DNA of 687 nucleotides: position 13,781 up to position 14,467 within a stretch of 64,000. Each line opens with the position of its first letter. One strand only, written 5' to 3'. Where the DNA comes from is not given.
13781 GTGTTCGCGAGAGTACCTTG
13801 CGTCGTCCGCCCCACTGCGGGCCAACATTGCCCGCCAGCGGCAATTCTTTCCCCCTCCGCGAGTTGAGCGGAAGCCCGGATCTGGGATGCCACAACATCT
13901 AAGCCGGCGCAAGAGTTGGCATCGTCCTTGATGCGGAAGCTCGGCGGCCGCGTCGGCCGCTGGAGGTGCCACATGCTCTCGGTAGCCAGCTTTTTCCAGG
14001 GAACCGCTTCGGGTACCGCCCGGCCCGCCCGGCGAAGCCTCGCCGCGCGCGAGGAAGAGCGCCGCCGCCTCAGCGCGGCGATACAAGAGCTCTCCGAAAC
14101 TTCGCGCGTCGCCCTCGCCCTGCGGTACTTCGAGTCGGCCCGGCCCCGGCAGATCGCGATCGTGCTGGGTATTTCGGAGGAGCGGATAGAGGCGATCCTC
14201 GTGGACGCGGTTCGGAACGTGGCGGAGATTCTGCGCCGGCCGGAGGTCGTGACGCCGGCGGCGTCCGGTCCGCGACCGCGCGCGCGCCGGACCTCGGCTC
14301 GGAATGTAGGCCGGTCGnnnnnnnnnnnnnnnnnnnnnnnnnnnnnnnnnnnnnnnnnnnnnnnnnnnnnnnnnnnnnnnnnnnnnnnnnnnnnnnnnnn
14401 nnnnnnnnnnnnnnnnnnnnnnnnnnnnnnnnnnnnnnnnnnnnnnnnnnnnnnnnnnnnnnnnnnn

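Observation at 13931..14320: Stand-alone sigma-70 region-4 domain protein (no region 2) in the flagellar regulatory block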

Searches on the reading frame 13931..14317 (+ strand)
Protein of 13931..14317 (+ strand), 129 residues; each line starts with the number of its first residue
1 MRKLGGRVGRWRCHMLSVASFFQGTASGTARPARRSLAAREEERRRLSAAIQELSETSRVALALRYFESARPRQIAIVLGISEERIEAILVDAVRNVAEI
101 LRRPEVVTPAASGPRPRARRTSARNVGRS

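Call 3: search_protein_families(library=pfam, proteins=[window:13931-14317:+], max_evalue=0.1)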
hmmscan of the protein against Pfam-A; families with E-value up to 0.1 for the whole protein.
window:13931-14317:+ (129 aa): 3 families
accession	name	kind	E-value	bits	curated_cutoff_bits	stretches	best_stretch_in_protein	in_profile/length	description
PF04545.22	Sigma70_r4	-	2.4e-07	30.6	24.1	1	50-97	1-48/50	Sigma-70, region 4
PF08281.18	Sigma70_r4_2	-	5.5e-07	29.6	25.7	1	45-90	2-47/54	Sigma-70, region 4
PF22233.2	PhyR_sigma-like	-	0.026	14.8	27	1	54-98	4-48/50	Response regulator PhyR, sigma-like domain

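Call 4: search_protein_families(library=ncbifam, proteins=[window:13931-14317:+], max_evalue=0.1)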
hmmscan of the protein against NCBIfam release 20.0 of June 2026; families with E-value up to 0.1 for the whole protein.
window:13931-14317:+ (129 aa): 43 families (the best 25 are shown)
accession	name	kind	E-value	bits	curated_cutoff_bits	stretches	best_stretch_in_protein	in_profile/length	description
TIGR02937.1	sigma70-ECF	superfamily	3.2e-10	39.9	42.9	1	38-98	102-162/165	sigma-70 family RNA polymerase sigma factor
NF004113.0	PRK05602.1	equivalog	7.8e-08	32.2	208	1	31-103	131-203/211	RNA polymerase sigma factor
TIGR02479.1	FliA_WhiG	subfamily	1.4e-07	31.5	189.6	1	34-97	156-219/224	FliA/WhiG family RNA polymerase sigma factor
TIGR02983.1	SigE-fam_strep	subfamily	3.5e-07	30.2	141.55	1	35-96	92-153/162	SigE family RNA polymerase sigma factor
NF004935.0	PRK06288.1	equivalog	1.6e-06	27.9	343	1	35-97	196-258/270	RNA polymerase sigma factor WhiG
NF005413.0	PRK06986.1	subfamily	3.2e-06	27.2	201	1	39-102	174-237/241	RNA polymerase sigma factor FliA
TIGR02984.1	Sig-70_plancto1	subfamily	4.4e-06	26.4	183.75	1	37-101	124-188/189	RNA polymerase sigma-70 factor, Planctomycetaceae-specific subfamily 1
NF009179.0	PRK12527.1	equivalog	7.4e-06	26.1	162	1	27-102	79-154/159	RNA polymerase sigma factor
TIGR02985.1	Sig70_bacteroi1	subfamily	7.9e-06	26.2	126.4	1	37-98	99-159/162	RNA polymerase sigma-70 factor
NF058625.1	sigma_PG0214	equivalog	1.9e-05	24.4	130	1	37-102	97-162/170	GFO_1088 family ECF-type sigma factor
NF004572.0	PRK05911.1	equivalog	4.3e-05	23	378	1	40-94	192-246/257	RNA polymerase sigma factor sigma-28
NF006623.1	PRK09191.1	subfamily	7.2e-05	22.7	240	1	39-100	74-135/258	PhyR family response regulator anti-anti-sigma factor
NF005514.0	PRK07122.1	subfamily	7.7e-05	22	372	1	42-99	204-261/264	RNA polymerase sigma factor SigF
NF009190.0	PRK12538.1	equivalog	8.1e-05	22.4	303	1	30-105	148-223/233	RNA polymerase sigma factor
TIGR02954.1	Sig70_famx3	hypoth_equivalog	0.00012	21.8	188.5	1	40-102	106-168/170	RNA polymerase sigma-70 factor, TIGR02954 family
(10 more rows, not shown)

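Call 10: find_homologous_proteins(query=window:13931-14317:+, max_evalue=0.001)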
Query window:13931-14317:+ (129 aa): 18 proteins with E <= 0.001 among 644 candidates.
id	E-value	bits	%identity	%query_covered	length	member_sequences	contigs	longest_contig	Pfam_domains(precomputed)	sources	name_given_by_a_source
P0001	2.6e-53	197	92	89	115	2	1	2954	PF04545.23,PF08281.19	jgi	jgi:DNA-directed RNA polymerase specialized sigma24 family protein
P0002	4.9e-46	173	86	77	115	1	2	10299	PF04545.23,PF08281.19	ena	-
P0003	4.0e-45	171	83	86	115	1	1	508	PF04545.23,PF08281.19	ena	-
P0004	6.5e-44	167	80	89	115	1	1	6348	PF04545.23,PF08281.19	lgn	-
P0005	1.0e-43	166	82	89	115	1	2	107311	PF04545.23,PF08281.19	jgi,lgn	jgi:DNA-directed RNA polymerase specialized sigma24 family protein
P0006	4.0e-43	164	78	89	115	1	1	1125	PF04545.23,PF08281.19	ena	-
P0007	4.1e-42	161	77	89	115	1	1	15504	PF04545.23,PF08281.19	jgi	jgi:DNA-directed RNA polymerase specialized sigma24 family protein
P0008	6.1e-41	157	83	78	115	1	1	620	PF04545.23,PF08281.19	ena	-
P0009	6.6e-40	154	78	89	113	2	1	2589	PF04545.23,PF08281.19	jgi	jgi:DNA-directed RNA polymerase specialized sigma24 family protein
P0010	6.7e-39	150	81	72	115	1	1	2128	PF04545.23,PF08281.19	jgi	jgi:DNA-directed RNA polymerase specialized sigma24 family protein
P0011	1.3e-38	150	76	89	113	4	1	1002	PF04545.23,PF08281.19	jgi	jgi:DNA-directed RNA polymerase specialized sigma24 family protein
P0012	1.8e-36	143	72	89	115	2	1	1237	PF04545.23,PF08281.19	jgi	jgi:DNA-directed RNA polymerase specialized sigma24 family protein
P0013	2.1e-35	139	64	89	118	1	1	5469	PF08281.19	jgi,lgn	jgi:DNA-directed RNA polymerase specialized sigma24 family protein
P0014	2.1e-35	139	78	73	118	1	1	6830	PF04545.23,PF08281.19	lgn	-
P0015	3.8e-34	135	72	86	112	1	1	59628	PF04545.23,PF08281.19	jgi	jgi:DNA-directed RNA polymerase specialized sigma24 family protein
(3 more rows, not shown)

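Call 13: find_encoding_contigs(protein=P0005, flank=10000, max_places=3)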
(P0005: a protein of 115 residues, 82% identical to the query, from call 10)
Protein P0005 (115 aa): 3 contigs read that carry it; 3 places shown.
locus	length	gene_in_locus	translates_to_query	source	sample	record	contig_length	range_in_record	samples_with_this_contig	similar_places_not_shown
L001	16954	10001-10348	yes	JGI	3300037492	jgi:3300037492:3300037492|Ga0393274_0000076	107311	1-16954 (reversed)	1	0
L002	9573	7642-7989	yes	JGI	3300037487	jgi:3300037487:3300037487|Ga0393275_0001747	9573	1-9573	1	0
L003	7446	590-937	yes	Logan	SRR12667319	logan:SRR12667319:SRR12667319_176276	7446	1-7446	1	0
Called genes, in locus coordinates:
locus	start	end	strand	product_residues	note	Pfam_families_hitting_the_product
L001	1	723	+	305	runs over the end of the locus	PF00669:Flagellin_N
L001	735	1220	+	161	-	PF02623:FliW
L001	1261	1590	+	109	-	PF02599:CsrA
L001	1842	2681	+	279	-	PF00669:Flagellin_N, PF00700:Flagellin_C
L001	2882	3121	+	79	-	PF02561:FliS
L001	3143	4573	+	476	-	PF02465:FliD_N, PF07195:FliD_C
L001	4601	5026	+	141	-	-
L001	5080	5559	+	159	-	-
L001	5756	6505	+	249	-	PF07238:PilZ (weak)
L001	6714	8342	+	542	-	PF08448:PAS_4 (weak), PF13426:PAS_9, PF00512:HisKA, PF02518:HATPase_c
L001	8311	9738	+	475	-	PF00072:Response_reg, PF00158:Sigma54_activat, PF01078:Mg_chelatase (faint), PF14532:Sigma54_activ_2, PF07724:AAA_2 (weak), PF07728:AAA_5 (weak), PF25601:AAA_lid_14, PF02954:HTH_8, +1 more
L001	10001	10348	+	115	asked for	PF08281:Sigma70_r4_2, PF04545:Sigma70_r4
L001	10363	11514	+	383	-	-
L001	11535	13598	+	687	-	PF13432:TPR_16 (faint), PF14559:TPR_19 (faint), PF13174:TPR_6 (faint), PF13424:TPR_12 (faint), PF07719:TPR_2 (faint)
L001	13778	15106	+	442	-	PF00512:HisKA, PF02518:HATPase_c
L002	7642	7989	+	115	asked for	PF08281:Sigma70_r4_2, PF04545:Sigma70_r4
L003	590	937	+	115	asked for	PF08281:Sigma70_r4_2, PF04545:Sigma70_r4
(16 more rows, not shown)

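Call 16: find_related_loci(query=A1, collection=genome_contigs, flank=10000)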
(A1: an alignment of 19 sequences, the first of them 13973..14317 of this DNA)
Query A1 (115 aa) in genome_contigs; peptide patterns used: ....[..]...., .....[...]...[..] (x = any residue, [..] = any of these).
34 stretches matched a pattern; 1 encode a relative of the query (tblastn E <= 1e-3); 1 distinct loci.
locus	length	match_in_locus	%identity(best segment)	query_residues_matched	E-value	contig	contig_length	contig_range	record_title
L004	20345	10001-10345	63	1-115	4e-28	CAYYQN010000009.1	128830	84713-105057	MAG TPA_asm: uncultured bacterium isolate binchicken_co115_312 genome assembly, contig: NODE_235_length_128830_cov_9.024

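Call 23: search_solved_structures(query=A1, max_evalue=0.01, show_alignments=3)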
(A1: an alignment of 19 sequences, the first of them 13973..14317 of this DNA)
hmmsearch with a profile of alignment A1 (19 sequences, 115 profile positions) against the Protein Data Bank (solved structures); distinct sequences matched with E-value up to 0.01: 10.
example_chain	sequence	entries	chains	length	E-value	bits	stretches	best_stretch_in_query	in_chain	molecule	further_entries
7lq4_A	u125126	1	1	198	2.3e-07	34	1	23-86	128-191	WhiG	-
6pfv_A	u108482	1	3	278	9.2e-07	32.1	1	21-82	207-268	RNA polymerase sigma factor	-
6pfj_A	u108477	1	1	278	1.7e-06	31.2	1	21-82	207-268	RNA polymerase sigma factor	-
3jqh_A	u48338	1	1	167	2.9e-06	30.5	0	28-46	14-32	C-type lectin domain family 4 member M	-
8jzt_A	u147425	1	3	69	3.5e-06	30.2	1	28-82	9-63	RNA polymerase sigma factor SigF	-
9wsf_A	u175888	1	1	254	1.5e-05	28.2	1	32-78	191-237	RNA polymerase sigma factor FliA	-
9wsm_F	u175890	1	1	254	1.7e-05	28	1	32-78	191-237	RNA polymerase sigma factor FliA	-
6pmi_F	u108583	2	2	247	0.00011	25.3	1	30-83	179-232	RNA polymerase sigma factor FliA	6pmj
6in7_B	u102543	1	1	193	0.0034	20.6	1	22-68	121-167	RNA polymerase sigma-H factor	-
8z6g_B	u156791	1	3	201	0.0036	20.5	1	22-69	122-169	RNA polymerase sigma factor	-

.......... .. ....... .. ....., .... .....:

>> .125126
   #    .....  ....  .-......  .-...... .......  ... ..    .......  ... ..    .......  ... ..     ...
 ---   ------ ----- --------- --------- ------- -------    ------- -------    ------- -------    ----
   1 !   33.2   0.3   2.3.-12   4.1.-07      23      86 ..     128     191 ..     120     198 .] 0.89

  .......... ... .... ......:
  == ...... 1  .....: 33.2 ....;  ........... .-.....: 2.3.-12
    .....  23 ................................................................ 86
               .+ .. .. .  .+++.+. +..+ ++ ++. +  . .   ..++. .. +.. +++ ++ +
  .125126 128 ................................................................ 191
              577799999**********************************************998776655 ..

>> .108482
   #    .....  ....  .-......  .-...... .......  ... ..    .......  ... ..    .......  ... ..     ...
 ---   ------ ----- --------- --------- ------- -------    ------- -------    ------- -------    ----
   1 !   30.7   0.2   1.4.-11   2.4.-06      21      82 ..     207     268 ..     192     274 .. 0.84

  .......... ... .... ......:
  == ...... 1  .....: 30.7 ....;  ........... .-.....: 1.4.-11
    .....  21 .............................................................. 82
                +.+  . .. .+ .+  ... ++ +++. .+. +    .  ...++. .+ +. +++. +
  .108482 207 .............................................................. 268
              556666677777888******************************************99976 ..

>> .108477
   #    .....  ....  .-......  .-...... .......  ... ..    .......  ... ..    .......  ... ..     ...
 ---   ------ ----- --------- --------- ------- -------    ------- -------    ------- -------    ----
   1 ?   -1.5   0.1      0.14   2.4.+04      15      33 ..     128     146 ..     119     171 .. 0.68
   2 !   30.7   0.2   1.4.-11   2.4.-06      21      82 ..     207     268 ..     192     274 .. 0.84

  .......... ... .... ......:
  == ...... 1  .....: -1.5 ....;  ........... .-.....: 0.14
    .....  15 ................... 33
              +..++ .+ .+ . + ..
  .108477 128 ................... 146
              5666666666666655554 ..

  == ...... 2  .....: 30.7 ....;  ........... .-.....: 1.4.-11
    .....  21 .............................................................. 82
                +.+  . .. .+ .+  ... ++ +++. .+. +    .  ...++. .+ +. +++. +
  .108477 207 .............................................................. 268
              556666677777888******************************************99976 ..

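Call 32: predict_structure(alignment_id=A1)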
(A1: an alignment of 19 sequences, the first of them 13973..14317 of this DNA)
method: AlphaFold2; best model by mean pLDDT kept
length: 115 residues; sequences in the alignment: 19
mean_pLDDT: 69.1   pTM: 0.44
mean pLDDT of the five models: 69.1, 67.6, 65.7, 63.7, 62.7
residues with pLDDT >= 90: 1; 70-90: 66; 50-70: 21; < 50: 27
segments of 3 or more residues with pLDDT < 50: 1-3, 10-15, 105-108, 110-115
pLDDT, mean of each block of 10 residues (from residue 1): 48 48 78 85 84 77 83 87 83 52 49 42
secondary structure, 60 per line:
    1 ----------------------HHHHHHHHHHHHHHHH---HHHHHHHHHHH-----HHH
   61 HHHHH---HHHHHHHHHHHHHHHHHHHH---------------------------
elements in order: H23-38 H42-52 H58-65 H69-88

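Call 33: search_protein_representatives(alignment_id=A1)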
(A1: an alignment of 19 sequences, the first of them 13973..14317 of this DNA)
Query: 19 sequences, 115 profile positions. Proteins with E-value up to 0.001 (for the whole library): 1136; up to 1e-10: 26; up to 1e-30: 1. The best 150 are listed.
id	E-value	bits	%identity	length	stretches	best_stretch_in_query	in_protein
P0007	1.1e-54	199.4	-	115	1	1-115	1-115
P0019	2.0e-22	95.5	-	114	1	1-111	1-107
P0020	8.3e-22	93.5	-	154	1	1-97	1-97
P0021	8.5e-19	83.8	-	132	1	1-100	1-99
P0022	1.6e-18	83.0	-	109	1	1-110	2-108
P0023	2.2e-18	82.5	-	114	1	1-98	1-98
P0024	2.5e-18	82.3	-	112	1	1-86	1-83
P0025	1.6e-17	79.7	-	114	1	1-102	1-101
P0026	3.8e-16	75.3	-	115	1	1-109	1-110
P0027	5.2e-16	74.8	-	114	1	1-110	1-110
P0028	2.0e-15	72.9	-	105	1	1-95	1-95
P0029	2.1e-15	72.9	-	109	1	1-107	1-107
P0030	1.2e-14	70.4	-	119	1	1-98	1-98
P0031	2.1e-14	69.6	-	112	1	1-111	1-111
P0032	9.6e-14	67.5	-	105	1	1-101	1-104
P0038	3.1e-12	62.7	-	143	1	20-114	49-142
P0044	1.2e-08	51.0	-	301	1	21-90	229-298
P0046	4.7e-08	49.2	-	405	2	32-98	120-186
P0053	1.3e-07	47.7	-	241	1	21-81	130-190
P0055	2.1e-07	47.1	-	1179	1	16-74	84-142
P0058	2.9e-07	46.6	-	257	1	24-92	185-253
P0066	5.3e-07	45.8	-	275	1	24-93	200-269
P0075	1.0e-06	44.8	-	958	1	11-87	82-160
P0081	1.3e-06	44.6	-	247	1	18-96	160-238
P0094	1.7e-06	44.2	-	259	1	18-91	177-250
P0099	2.1e-06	43.8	-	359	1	32-104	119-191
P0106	2.7e-06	43.5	-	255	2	27-92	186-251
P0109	2.9e-06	43.4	-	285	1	24-110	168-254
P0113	3.2e-06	43.3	-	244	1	27-97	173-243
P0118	3.7e-06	43.1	-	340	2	33-104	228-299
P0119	3.7e-06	43.1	-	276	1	27-96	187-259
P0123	4.1e-06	42.9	-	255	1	25-84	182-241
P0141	5.4e-06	42.5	-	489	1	32-95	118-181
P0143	5.6e-06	42.5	-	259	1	23-108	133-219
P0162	8.1e-06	42.0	-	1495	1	21-71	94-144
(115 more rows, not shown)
